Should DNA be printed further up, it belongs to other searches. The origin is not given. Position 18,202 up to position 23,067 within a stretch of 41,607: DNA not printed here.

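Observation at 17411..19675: Mosaic duplication: a free secreted copy of the membrane-proximal ectodomain of the 1521-aa protein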

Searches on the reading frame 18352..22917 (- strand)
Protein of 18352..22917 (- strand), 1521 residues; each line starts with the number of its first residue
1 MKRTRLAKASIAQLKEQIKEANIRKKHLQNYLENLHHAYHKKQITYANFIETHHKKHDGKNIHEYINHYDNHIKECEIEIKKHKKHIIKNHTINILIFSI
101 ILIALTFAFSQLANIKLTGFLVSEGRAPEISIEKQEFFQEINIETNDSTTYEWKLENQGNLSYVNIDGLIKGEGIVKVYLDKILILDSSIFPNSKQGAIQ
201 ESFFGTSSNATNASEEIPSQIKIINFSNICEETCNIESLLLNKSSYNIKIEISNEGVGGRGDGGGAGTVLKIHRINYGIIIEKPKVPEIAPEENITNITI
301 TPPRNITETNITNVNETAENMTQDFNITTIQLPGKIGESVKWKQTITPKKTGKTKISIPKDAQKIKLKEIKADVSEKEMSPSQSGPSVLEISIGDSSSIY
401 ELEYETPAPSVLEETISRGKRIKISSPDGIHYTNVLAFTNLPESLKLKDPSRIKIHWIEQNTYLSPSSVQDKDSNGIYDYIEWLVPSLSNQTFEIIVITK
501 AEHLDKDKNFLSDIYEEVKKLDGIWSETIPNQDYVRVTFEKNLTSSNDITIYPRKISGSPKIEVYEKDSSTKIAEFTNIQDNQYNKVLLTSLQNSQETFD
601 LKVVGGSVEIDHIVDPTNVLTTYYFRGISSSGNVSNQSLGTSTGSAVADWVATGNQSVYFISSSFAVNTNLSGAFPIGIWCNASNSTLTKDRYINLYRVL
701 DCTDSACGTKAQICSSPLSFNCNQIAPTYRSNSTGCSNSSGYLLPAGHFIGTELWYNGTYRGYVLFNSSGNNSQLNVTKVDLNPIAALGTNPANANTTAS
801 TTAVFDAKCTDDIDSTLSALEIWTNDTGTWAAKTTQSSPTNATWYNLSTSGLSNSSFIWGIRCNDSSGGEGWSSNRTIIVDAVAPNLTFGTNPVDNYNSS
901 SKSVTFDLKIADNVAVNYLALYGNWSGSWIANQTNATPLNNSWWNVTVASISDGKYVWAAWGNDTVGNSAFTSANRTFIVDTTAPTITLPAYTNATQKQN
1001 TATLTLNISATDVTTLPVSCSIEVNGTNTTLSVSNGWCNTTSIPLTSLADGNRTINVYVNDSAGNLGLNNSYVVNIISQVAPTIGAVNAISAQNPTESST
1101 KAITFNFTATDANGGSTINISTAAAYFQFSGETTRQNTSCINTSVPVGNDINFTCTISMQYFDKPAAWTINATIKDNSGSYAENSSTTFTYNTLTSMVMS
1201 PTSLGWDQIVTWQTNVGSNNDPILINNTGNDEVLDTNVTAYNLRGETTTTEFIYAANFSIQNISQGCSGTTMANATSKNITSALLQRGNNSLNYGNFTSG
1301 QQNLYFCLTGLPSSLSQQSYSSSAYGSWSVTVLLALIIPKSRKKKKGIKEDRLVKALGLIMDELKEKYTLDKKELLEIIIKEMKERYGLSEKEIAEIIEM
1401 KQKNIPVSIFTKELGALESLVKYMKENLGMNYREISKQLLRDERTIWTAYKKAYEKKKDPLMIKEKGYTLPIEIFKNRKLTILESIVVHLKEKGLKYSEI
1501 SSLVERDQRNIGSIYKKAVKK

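Call 5: search_protein_families(library=pfam, proteins=[window:18352-22917:-], max_evalue=0.1)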
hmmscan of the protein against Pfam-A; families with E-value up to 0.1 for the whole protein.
window:18352-22917:- (1521 aa): 7 families
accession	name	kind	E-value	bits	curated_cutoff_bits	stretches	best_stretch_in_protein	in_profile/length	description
PF13754.12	Big_3_4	-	1.9e-08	34.6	27.3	1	941-1015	21-93/106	Domain of unknown function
PF08281.18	Sigma70_r4_2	-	4.2e-06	26.7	25.7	0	1424-1456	21-53/54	Sigma-70, region 4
PF13750.12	Big_3_3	-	0.00016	21.8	27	1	948-1040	9-102/157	Bacterial Ig-like domain (group 3)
PF19077.6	Big_13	-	0.0014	19.5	27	2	1000-1067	25-91/102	Bacterial Ig-like domain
PF24693.1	DUF7660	-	0.028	14.9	27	0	812-847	27-62/73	Family of unknown function (DUF7660)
PF21120.3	MCM_WH_arc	-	0.03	14.8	26.1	1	1360-1403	9-51/63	Archaeal MCM, winged-helix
PF21461.3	HL_N-beta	-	0.038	14.2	27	0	346-366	31-51/57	Hyaluronate lyase, N-terminal beta-sheet domain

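Call 30: search_protein_families(library=ncbifam, proteins=[window:18352-22917:-], max_evalue=0.1)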
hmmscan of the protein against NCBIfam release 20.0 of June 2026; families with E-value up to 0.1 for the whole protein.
window:18352-22917:- (1521 aa): 0 families

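Call 52: search_solved_structures(query=window:18352-22917:-, max_evalue=1)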
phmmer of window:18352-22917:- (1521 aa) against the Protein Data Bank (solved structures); distinct sequences matched with E-value up to 1: 7.
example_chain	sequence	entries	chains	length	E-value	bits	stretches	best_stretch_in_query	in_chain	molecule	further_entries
2m1k_B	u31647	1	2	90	0.46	11.1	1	1366-1409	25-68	Protein S100-A6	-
1k8u_A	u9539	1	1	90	0.47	11.1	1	1366-1409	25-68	S100A6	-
1k96_A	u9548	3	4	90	0.47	11.1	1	1366-1409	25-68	S100A6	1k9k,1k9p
4ybh_B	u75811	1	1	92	0.49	11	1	1366-1409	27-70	Protein S100-A6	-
2yn3_A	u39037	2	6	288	0.53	10.9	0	936-1090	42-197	PUTATIVE INNER MEMBRANE PROTEIN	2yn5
4p2y_B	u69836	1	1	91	0.81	10.3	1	1365-1412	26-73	Protein S100-A6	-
9s2x_B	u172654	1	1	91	0.83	10.3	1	1365-1411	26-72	Protein S100-A6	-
